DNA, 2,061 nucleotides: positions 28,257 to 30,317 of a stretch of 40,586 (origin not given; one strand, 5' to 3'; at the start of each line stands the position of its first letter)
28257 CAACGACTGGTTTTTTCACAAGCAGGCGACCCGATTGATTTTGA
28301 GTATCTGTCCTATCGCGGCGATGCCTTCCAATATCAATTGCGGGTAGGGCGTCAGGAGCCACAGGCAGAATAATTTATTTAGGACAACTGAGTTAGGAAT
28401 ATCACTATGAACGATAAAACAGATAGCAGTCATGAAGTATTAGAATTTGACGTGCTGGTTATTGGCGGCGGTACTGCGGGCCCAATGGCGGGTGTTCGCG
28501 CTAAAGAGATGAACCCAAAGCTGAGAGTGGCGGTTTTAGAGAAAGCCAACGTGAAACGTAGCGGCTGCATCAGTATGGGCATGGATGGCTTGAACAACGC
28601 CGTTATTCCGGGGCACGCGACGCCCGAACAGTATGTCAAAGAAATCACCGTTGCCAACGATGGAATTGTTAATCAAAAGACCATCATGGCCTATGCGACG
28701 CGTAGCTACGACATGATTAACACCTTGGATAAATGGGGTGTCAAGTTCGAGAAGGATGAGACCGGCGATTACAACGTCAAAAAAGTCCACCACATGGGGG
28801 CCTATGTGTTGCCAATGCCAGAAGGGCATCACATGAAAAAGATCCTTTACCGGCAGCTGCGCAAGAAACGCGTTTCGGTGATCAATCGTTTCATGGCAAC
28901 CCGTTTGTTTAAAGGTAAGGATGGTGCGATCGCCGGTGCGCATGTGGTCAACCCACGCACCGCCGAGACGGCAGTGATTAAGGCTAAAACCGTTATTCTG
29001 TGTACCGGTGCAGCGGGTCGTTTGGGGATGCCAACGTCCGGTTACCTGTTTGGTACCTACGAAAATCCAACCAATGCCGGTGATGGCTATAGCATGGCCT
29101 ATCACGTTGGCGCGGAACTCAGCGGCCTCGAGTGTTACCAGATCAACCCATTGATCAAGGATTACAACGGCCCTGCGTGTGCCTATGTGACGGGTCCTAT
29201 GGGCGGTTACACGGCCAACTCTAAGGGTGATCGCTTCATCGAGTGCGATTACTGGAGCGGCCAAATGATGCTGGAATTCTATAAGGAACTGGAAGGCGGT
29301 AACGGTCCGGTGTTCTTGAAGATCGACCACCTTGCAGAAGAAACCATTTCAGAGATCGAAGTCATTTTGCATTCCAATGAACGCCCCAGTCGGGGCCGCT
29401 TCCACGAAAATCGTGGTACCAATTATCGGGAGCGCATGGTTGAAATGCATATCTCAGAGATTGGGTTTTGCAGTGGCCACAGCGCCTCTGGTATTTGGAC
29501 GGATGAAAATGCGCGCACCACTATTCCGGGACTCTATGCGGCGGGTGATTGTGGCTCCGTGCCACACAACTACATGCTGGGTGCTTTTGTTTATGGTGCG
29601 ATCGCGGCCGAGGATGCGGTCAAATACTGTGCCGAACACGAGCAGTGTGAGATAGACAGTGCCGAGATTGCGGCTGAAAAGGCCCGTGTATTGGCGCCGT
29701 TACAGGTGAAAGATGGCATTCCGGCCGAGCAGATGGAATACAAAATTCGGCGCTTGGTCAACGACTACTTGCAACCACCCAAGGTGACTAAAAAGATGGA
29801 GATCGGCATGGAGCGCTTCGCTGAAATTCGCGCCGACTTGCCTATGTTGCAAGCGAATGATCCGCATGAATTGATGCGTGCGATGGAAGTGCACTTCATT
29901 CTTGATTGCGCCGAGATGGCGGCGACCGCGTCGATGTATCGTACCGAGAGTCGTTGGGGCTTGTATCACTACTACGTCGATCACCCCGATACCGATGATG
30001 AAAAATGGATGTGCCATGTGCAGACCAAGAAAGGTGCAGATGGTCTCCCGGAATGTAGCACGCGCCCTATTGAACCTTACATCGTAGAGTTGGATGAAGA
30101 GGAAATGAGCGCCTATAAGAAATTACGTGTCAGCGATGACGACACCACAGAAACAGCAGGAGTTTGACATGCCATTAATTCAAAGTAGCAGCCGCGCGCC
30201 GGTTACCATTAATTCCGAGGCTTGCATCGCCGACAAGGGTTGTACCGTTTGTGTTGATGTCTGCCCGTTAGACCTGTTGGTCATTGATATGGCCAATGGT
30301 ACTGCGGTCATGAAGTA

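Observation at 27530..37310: Thirteen co-directional, near-gapless genes link an AprAB-like enzyme, a HEAT protein and FdxA directly to RnfABCDGE-RseC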

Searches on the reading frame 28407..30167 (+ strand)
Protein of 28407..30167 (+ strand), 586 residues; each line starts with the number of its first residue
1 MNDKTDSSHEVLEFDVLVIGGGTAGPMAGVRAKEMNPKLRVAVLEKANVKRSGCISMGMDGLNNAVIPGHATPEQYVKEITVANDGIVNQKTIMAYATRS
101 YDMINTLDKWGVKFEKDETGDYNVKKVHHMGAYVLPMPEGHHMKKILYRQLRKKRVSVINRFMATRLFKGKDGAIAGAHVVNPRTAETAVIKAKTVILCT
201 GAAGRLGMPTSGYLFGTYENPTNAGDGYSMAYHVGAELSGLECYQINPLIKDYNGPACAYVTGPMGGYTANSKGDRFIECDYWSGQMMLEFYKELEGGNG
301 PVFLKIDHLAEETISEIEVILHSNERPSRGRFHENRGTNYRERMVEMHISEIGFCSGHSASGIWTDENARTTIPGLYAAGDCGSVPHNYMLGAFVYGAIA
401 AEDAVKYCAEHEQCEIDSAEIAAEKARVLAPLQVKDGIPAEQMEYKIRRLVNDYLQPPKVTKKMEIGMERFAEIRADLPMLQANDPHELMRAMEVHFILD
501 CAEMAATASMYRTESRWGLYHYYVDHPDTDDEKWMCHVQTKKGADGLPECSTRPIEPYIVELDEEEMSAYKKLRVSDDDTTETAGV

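Call 3: search_protein_families(library=pfam, proteins=[window:28407-30167:+])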
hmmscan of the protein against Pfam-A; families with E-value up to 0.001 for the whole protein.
window:28407-30167:+ (586 aa): 7 families
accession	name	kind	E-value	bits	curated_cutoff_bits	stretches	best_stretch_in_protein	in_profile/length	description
PF00890.30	FAD_binding_2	-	2.5e-37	129.5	20.4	1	15-383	1-399/414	FAD binding domain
PF02910.25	Succ_DH_flav_C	-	9.9e-14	51.8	20.8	1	447-560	4-121/130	Fumarate reductase flavoprotein C-term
PF07992.20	Pyr_redox_2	-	1.9e-09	37.8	26.1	0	14-206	1-113/291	Pyridine nucleotide-disulphide oxidoreductase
PF03486.20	HI0933_like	-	4.4e-06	26.7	50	1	15-203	2-165/244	HI0933-like protein Rossmann domain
PF01266.30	DAO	-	9.9e-05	22.4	27.9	0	15-213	1-227/353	FAD dependent oxidoreductase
PF12831.13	FAD_oxidored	-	0.00043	20.1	27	0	15-203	1-147/416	FAD dependent oxidoreductase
PF01946.23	Thi4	-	0.00077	19.2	26.2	0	9-84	13-84/235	Thi4 family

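Call 4: search_protein_families(library=ncbifam, proteins=[window:28407-30167:+])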
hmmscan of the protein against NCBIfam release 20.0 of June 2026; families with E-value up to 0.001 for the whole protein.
window:28407-30167:+ (586 aa): 46 families (the best 25 are shown)
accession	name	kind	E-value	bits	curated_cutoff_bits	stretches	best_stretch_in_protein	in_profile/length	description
NF006131.0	PRK08275.1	equivalog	0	1040.2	587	1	8-578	5-575/577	fumarate reductase/succinate dehydrogenase flavoprotein subunit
NF010374.0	PRK13800.1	equivalog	2.3e-248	826.9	1196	1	9-566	9-568/898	fumarate reductase/succinate dehydrogenase flavoprotein subunit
NF005331.0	PRK06854.1-2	equivalog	3.8e-90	303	557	1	8-542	4-540/563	adenylyl-sulfate reductase subunit alpha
TIGR02061.1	aprA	equivalog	9.2e-50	169.8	641.75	2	15-281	1-271/616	adenylyl-sulfate reductase subunit alpha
TIGR01812.1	sdhA_frdA_Gneg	subfamily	9.9e-47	159.7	567.3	2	15-279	1-259/568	succinate dehydrogenase or fumarate reductase, flavoprotein subunit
NF004724.0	PRK06069.1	subfamily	3.9e-46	157.4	826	2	10-279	2-268/577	succinate dehydrogenase/fumarate reductase flavoprotein subunit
NF004900.0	PRK06263.1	equivalog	8.8e-46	156.6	718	1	9-542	3-536/546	fumarate reductase (CoM/CoB) subunit TfrA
TIGR01176.1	fum_red_Fp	equivalog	1.2e-39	136.5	932.7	2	12-283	2-266/580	fumarate reductase (quinol) flavoprotein subunit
NF006686.0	PRK09231.1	equivalog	3.8e-37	128.1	854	2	11-283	3-268/598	fumarate reductase (quinol) flavoprotein subunit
TIGR01816.1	sdhA_forward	equivalog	7.7e-36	123.4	727.35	1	13-546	2-558/584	succinate dehydrogenase flavoprotein subunit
TIGR00551.1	nadB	equivalog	8.3e-32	110.5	452.75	2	13-250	2-228/489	L-aspartate oxidase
NF005867.0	PRK07804.1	equivalog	8.9e-30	103.4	639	2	14-249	19-250/548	L-aspartate oxidase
NF004613.0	PRK05945.1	equivalog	1.6e-29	103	824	2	12-288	2-273/575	succinate dehydrogenase/fumarate reductase flavoprotein subunit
NF005701.0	PRK07512.1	equivalog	1.2e-27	96.5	528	2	11-278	7-267/516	L-aspartate oxidase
NF005636.0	PRK07395.1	subfamily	1.3e-27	96.2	723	2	7-278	6-270/560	L-aspartate oxidase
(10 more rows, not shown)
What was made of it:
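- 28407..30167 (+): FAD flavoprotein of the fumarate reductase / APS reductase superfamily, family PRK08275. It is the presumed catalytic subunit. NF006131 at 1040 bits against a cut-off of 587 (call 4).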

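Call 11: find_homologous_proteins(query=window:28407-30167:+, max_evalue=1e-20)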
Query window:28407-30167:+ (586 aa): 6680 proteins with E <= 1e-20 among 8000 candidates; the best 120 are listed.
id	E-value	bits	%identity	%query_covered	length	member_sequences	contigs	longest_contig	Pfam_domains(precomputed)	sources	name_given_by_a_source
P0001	0.0e+0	1273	92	100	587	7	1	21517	PF01266.31,PF00890.31,PF07992.21,PF03486.21,PF02910.26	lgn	-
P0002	0.0e+0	1191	87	98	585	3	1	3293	PF01266.31,PF00890.31,PF07992.21,PF03486.21,PF02910.26,PF12831.14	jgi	-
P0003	0.0e+0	1189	87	98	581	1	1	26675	PF01266.31,PF00890.31,PF07992.21,PF03486.21,PF02910.26,PF12831.14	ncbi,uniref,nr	ncbi:fumarate reductase/succinate dehydrogenase flavoprotein subunit [Sulfuriflexus sp.]|uniref:fuma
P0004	0.0e+0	1186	87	98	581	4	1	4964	PF01266.31,PF00890.31,PF07992.21,PF03486.21,PF02910.26,PF12831.14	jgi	-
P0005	0.0e+0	1181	86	98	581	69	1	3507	PF01946.24,PF01266.31,PF00890.31,PF07992.21,PF03486.21,PF02910.26,PF12831.14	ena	-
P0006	0.0e+0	1164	85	98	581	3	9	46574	PF01946.24,PF01266.31,PF00890.31,PF07992.21,PF03486.21,PF02910.26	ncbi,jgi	ncbi:MAG: fumarate reductase/succinate dehydrogenase flavoprotein subunit [Gammaproteobacteria bacte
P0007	0.0e+0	1131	83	97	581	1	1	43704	PF01946.24,PF01266.31,PF00890.31,PF07992.21,PF03486.21,PF02910.26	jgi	-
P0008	0.0e+0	1129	83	98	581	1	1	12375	PF01266.31,PF00890.31,PF07992.21,PF03486.21,PF02910.26,PF12831.14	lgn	-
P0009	0.0e+0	1124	83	98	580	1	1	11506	PF01946.24,PF01266.31,PF00890.31,PF07992.21,PF03486.21,PF02910.26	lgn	-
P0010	0.0e+0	1122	83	98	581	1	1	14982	PF01266.31,PF00890.31,PF07992.21,PF03486.21,PF02910.26,PF12831.14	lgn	-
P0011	0.0e+0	1121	83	98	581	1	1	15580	PF01946.24,PF01266.31,PF00890.31,PF07992.21,PF03486.21,PF02910.26,PF12831.14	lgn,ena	-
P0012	0.0e+0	1121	83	97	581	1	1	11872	PF01266.31,PF00890.31,PF07992.21,PF03486.21,PF02910.26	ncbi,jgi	-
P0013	0.0e+0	1118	82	98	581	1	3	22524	PF01266.31,PF00890.31,PF07992.21,PF03486.21,PF02910.26,PF12831.14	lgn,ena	-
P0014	0.0e+0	1117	83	98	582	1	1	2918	PF01946.24,PF01266.31,PF00890.31,PF07992.21,PF03486.21,PF02910.26,PF12831.14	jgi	jgi:succinate dehydrogenase/fumarate reductase flavoprotein subunit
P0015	0.0e+0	1117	83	97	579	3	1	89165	PF01946.24,PF01266.31,PF00890.31,PF07992.21,PF03486.21,PF02910.26,PF12831.14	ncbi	-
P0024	0.0e+0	1111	82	98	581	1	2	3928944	PF01266.31,PF00890.31,PF07992.21,PF03486.21,PF02910.26,PF12831.14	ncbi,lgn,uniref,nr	ncbi:fumarate reductase/succinate dehydrogenase flavoprotein subunit [Sedimenticola thiotaurini]|uni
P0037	0.0e+0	1100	80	98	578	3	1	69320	PF01266.31,PF00890.31,PF07992.21,PF03486.21,PF02910.26,PF12831.14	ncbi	ncbi:fumarate reductase/succinate dehydrogenase flavoprotein subunit [Kaarinaea lacus]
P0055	0.0e+0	1088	80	98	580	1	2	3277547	PF01946.24,PF01266.31,PF00890.31,PF07992.21,PF03486.21,PF02910.26,PF12831.14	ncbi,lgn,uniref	ncbi:fumarate reductase/succinate dehydrogenase flavoprotein subunit [Thioalkalivibrio sulfidiphilus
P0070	0.0e+0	1057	78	98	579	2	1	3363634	PF01266.31,PF00890.31,PF07992.21,PF03486.21,PF02910.26,PF12831.14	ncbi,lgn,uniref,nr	ncbi:fumarate reductase/succinate dehydrogenase flavoprotein subunit [Acidihalobacter aeolianus]|uni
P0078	0.0e+0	1040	76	98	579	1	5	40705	PF01266.31,PF00890.31,PF07992.21,PF03486.21,PF02910.26,PF12831.14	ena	-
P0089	0.0e+0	1029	75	97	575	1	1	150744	PF01946.24,PF01266.31,PF00890.31,PF07992.21,PF03486.21,PF02910.26,PF12831.14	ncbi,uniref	ncbi:fumarate reductase/succinate dehydrogenase flavoprotein subunit [Thermithiobacillus plumbiphilu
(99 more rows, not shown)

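Call 12: search_solved_structures(query=window:28407-30167:+, max_evalue=1e-10)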
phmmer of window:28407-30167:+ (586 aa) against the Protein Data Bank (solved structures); distinct sequences matched with E-value up to 1e-10: 19.
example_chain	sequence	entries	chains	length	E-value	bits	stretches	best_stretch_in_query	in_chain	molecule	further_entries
8a8o_A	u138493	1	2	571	9.5e-65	222.3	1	14-542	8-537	Alpha-subunit of the PAPS reductase from Methanothermococcus thermolithotrophicus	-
2fja_A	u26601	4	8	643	1e-42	149.6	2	368-545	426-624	adenylylsulfate reductase, subunit A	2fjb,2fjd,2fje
1jnr_A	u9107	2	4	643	3.1e-42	148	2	368-545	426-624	adenylylsulfate reductase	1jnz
1nek_A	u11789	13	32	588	1.9e-23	85.9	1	11-539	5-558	Succinate dehydrogenase flavoprotein subunit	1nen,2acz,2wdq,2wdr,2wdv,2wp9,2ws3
3gyx_A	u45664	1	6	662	1.7e-21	79.5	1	14-278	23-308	Adenylylsulfate Reductase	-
5vpn_A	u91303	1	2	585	8.7e-21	77.1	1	12-285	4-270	Fumarate reductase flavoprotein subunit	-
3p4p_A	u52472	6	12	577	1.1e-20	76.8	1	12-285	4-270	Fumarate reductase flavoprotein subunit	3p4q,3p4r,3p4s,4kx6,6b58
1kf6_A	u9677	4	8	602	1.2e-20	76.6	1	12-285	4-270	FUMARATE REDUCTASE FLAVOPROTEIN | Fumarate reductase flavoprotein subunit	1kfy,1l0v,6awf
3cir_A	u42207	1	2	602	1.3e-20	76.6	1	12-285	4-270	Fumarate reductase flavoprotein subunit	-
2b76_A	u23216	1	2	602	1.9e-20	76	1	12-285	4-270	Fumarate reductase flavoprotein subunit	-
6lum_A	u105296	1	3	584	2.1e-18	69.2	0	13-279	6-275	Succinate dehydrogenase subunit A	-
1chu_A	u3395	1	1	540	3.7e-14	55.2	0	14-255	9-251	PROTEIN (L-ASPARTATE OXIDASE)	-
1knp_A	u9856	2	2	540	3.9e-14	55.2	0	14-255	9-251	L-aspartate oxidase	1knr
5kxj_A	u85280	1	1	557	2.2e-13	52.7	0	12-257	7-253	L-aspartate oxidase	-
9qdl_A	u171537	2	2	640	9.5e-13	50.6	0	13-279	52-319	Succinate dehydrogenase [ubiquinone] flavoprotein subunit, mitochondrial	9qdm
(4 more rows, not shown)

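Call 15: find_related_loci(query=A1, collection=genome_contigs, flank=10000)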
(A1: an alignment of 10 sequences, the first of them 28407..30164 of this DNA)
Query A1 (586 aa) in genome_contigs; peptide patterns used: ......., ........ (x = any residue, [..] = any of these).
600 stretches matched a pattern (row limit reached: there are more); 573 encode a relative of the query (tblastn E <= 1e-3); the best 80 are kept; 80 distinct loci.
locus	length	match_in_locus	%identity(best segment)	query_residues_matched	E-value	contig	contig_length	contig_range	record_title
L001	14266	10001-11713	81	8-578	0e+0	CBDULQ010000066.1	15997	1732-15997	MAG TPA_asm: uncultured Gammaproteobacteria bacterium isolate SRR18550247_metabat2_13 genome assembly, contig: ERZ250748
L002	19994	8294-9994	80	11-577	0e+0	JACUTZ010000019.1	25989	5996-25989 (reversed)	MAG: Gammaproteobacteria bacterium isolate Kmv18 NODE_877_length_25989_cov_73.106540, whole genome shotgun sequence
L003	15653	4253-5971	79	5-579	0e+0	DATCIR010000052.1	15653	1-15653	MAG TPA_asm: Gammaproteobacteria bacterium isolate SMAG_U7864 k141_2698211, whole genome shotgun sequence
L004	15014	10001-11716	79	5-576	0e+0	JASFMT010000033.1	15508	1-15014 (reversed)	MAG: Gammaproteobacteria bacterium isolate D0817S02metaG_Bin_335 D0817S02metaG_FD_scaffold_489_c1, whole genome shotgun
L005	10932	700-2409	75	12-581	0e+0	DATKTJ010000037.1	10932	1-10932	MAG TPA_asm: Halothiobacillus sp. isolate SMAG_U14078 k141_1786442, whole genome shotgun sequence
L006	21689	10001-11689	77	13-575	0e+0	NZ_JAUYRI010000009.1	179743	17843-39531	MAG: Thiobacillus sp. isolate C5_concoct.bin.9 C5_k141_347168, whole genome shotgun sequence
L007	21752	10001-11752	74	2-581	0e+0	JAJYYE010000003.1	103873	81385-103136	MAG: Proteobacteria bacterium isolate FK3.bin90 NODE_284_length_103873_cov_5.583406, whole genome shotgun sequence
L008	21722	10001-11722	75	8-581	0e+0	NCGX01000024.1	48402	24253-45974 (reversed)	MAG: Hydrogenophilales bacterium 16-64-40 04302015_16_scaffold_352, whole genome shotgun sequence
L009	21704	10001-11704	75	8-575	0e+0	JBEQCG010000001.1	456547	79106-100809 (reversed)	MAG: Thiobacillus sp. isolate 05_S201.semibin_refined.049_sub NODE_3_length_456547_cov_11.887152, whole genome shotgun s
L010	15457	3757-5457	75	12-578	0e+0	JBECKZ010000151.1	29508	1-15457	MAG: Thiohalomonadales bacterium isolate ETDI88 k127_3000420, whole genome shotgun sequence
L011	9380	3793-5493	75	12-578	0e+0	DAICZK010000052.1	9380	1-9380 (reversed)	MAG TPA_asm: Sulfuriferula sp. isolate clean1817 NODE_52_length_9380_cov_3.857358, whole genome shotgun sequence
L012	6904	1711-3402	76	12-575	0e+0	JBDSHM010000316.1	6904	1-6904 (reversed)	MAG: Sulfuriferula sp. isolate cluster1_bin.276 k127_649308, whole genome shotgun sequence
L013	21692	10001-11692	75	12-575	0e+0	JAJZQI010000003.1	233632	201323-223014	MAG: Proteobacteria bacterium isolate SKS1.bin42 NODE_45_length_233632_cov_3.031014, whole genome shotgun sequence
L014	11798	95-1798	74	8-575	0e+0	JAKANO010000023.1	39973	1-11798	MAG: Proteobacteria bacterium isolate WY5.bin77 NODE_1396_length_39973_cov_2.656979, whole genome shotgun sequence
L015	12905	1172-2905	73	4-582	0e+0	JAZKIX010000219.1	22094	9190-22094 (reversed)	MAG: Pseudomonadota bacterium isolate ADI_DC_SW_02_SPN_11032020-bin066_1 DCSW02SPN_B066_1_000000000219, whole genome sho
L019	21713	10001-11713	72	11-581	0e+0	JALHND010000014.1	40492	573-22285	MAG: Burkholderiales bacterium isolate Bin_52_4 c_000000004627, whole genome shotgun sequence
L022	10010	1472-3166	72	11-575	0e+0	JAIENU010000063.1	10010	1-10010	MAG: Burkholderiales bacterium isolate co.spades.DASTOOL.1kb_049 c_000000426580, whole genome shotgun sequence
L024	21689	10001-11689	72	13-575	0e+0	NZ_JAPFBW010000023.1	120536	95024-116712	Aquabacterium sp. A7-Y contig00023, whole genome shotgun sequence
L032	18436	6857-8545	72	13-575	0e+0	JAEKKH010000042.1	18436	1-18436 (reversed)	MAG: Burkholderiales bacterium isolate SH_71_45 SH_S37_scaffold_1301, whole genome shotgun sequence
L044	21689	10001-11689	72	13-575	0e+0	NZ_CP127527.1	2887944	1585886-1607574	Acidithiobacillus sulfuriphilus strain CJ-2 chromosome, complete genome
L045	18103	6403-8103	71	11-578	0e+0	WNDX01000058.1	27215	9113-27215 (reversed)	MAG: Herbaspirillum frisingense isolate cluster_DBSCAN_round4_6 GAK35_58, whole genome shotgun sequence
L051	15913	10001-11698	72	13-579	0e+0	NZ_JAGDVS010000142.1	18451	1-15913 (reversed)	MAG: Acidithiobacillus sp. isolate KUB_Bin07 NODE_550_length_18451_cov_4.792401, whole genome shotgun sequence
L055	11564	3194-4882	72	13-575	0e+0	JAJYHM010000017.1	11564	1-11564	MAG: Proteobacteria bacterium isolate DBS1-3.bin65 NODE_11368_length_11564_cov_11.6014, whole genome shotgun sequence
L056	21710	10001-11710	70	12-581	0e+0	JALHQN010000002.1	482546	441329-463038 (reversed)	MAG: Burkholderiales bacterium isolate bin.9 c_000000000065, whole genome shotgun sequence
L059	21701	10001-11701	71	12-578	0e+0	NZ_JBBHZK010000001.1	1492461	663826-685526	Methyloversatilis sp. MC4-4 1, whole genome shotgun sequence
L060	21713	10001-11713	70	5-575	0e+0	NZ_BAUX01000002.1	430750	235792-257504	Methylopila sp. Yamaguchi, whole genome shotgun sequence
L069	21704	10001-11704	70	13-580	0e+0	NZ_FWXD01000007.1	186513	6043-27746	Andreprevotia lacus DSM 23236, whole genome shotgun sequence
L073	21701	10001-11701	69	12-578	0e+0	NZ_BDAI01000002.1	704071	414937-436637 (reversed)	Pseudomonas nitroreducens NBRC 12694, whole genome shotgun sequence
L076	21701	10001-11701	69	12-578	0e+0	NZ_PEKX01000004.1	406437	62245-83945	MAG: Pseudomonas sp. isolate EaCA-3 161, whole genome shotgun sequence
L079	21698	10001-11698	70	11-576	0e+0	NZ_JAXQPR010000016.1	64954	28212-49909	Halomonas sp. A29 Scaffold16, whole genome shotgun sequence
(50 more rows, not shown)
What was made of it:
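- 28407..30167 (+): Identity to homologues in Alpha-, Beta- and Gammaproteobacteria is 69-92% (calls 11, 15).
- Many hosts are lithoautotrophs: Thiobacillus, Halothiobacillus, Acidithiobacillus, Nitrosospira and methanotrophs (calls 11, 15).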

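Call 25: search_dna_similar(query=window:28407-30164:+, collection=plasmids, mode=protein, max_rows=25, max_evalue=1e-50)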
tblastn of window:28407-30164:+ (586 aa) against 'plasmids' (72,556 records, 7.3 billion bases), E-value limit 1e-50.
Records with a match: 60; places in all: 60; records where one place covers at least 80% of the query: 55.
Best place of each record, by identity: 60-80% 57; <60% 3.
By first word of the organism name: Paraburkholderia 8; Mesorhizobium 5; Sinorhizobium 5; Rhizobium 5; Burkholderia 4; Acinetobacter 4; Bradyrhizobium 4; Ensifer 3; Acidithiobacillus 3; Caballeronia 3; and 12 more.
By predicted mobility (MOB-suite, as given by PLSDB): non-mobilizable 37; conjugative 15; mobilizable 8.
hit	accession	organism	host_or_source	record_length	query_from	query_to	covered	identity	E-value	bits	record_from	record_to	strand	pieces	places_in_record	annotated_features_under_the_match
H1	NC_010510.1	Methylobacterium radiotolerans JCM 2831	-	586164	10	575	97%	70.7%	0e+0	834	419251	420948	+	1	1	fumarate reductase/succinate dehydrogenase flavoprotein subunit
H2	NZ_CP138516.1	Variovorax paradoxus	Legume root,PacBio whole genome assembly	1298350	12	576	96%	70.3%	0e+0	855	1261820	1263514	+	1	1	none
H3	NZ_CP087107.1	Methylobacterium sp. NMS14P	Coffea arabica,Pure culture,root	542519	5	582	99%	68.3%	0e+0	841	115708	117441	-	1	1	fumarate reductase/succinate dehydrogenase flavoprotein subunit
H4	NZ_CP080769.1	Cupriavidus pinatubonensis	genomic assembly,soil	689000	8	586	99%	67.9%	0e+0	850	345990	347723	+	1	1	fumarate reductase/succinate dehydrogenase flavoprotein subunit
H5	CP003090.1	Burkholderia sp. YI23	-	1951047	7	576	97%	68.8%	0e+0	846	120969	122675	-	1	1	putative oxidoreductase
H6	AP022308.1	Burkholderia sp. SFA1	-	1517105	7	576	97%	68.4%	0e+0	841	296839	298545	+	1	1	fumarate reductase/succinate dehydrogenase flavoprotein subunit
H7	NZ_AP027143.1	Methylocystis iwaonis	-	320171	5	575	97%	68.3%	0e+0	847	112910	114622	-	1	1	fumarate reductase/succinate dehydrogenase flavoprotein subunit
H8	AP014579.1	Burkholderia sp. RPE67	Riptortus pedestris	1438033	7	576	97%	68.2%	0e+0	841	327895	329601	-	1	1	putative oxidoreductase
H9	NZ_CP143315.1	Methylocystis iwaonis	cell culture,rice rhizosphere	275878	5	575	97%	67.8%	0e+0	843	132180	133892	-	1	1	fumarate reductase/succinate dehydrogenase flavoprotein subunit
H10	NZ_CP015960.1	Paraburkholderia caribensis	Mimosa,single cell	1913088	2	578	98%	66.6%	0e+0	834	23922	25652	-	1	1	none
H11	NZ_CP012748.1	Paraburkholderia caribensis MBA4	soil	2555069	2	578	98%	66.2%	0e+0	833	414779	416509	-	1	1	none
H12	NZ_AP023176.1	Paraburkholderia largidicola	Physopelta gutta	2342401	2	578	98%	66.2%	0e+0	831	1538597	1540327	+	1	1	none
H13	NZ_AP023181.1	Paraburkholderia sp. PGU19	Physopelta gutta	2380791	2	578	98%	66.2%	0e+0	828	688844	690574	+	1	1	none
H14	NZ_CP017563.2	Paraburkholderia sprentiae WSM5005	Lebeckia ambigua,root nodule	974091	10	577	97%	67.3%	0e+0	836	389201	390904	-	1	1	fumarate reductase/succinate dehydrogenase flavoprotein subunit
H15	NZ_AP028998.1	Paraburkholderia sp. 22B1P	-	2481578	2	578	98%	66.0%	0e+0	829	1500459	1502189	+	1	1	none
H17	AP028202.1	Paraburkholderia largidicola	Physopelta gutta,midgut,Midgut crypts ...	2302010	2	578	98%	66.0%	0e+0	828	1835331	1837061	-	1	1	fumarate reductase/succinate dehydrogenase flavoprotein subunit | GntR family transcriptional regulator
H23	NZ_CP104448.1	Acinetobacter baumannii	Homo sapiens,sputum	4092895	12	578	97%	66.7%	0e+0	833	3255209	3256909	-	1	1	none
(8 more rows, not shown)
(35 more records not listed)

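Call 27: get_annotated_region(hit=H23, flank=9000)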
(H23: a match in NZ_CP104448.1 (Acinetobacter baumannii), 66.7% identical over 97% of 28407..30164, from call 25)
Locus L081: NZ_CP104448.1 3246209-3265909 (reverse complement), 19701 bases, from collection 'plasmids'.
description: Acinetobacter baumannii strain 2021CK-01407 plasmid unnamed1, complete sequence
organism: Acinetobacter baumannii (NCBI taxid 470)
taxonomy: Bacteria; Pseudomonadota; Gammaproteobacteria; Moraxellales; Moraxellaceae; Acinetobacter; Acinetobacter baumannii
host: -; source: Homo sapiens,sputum; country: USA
typing (MOB-suite, as given by PLSDB): mobilizable; replicon rep_cluster_1527; relaxase MOBP,MOBP
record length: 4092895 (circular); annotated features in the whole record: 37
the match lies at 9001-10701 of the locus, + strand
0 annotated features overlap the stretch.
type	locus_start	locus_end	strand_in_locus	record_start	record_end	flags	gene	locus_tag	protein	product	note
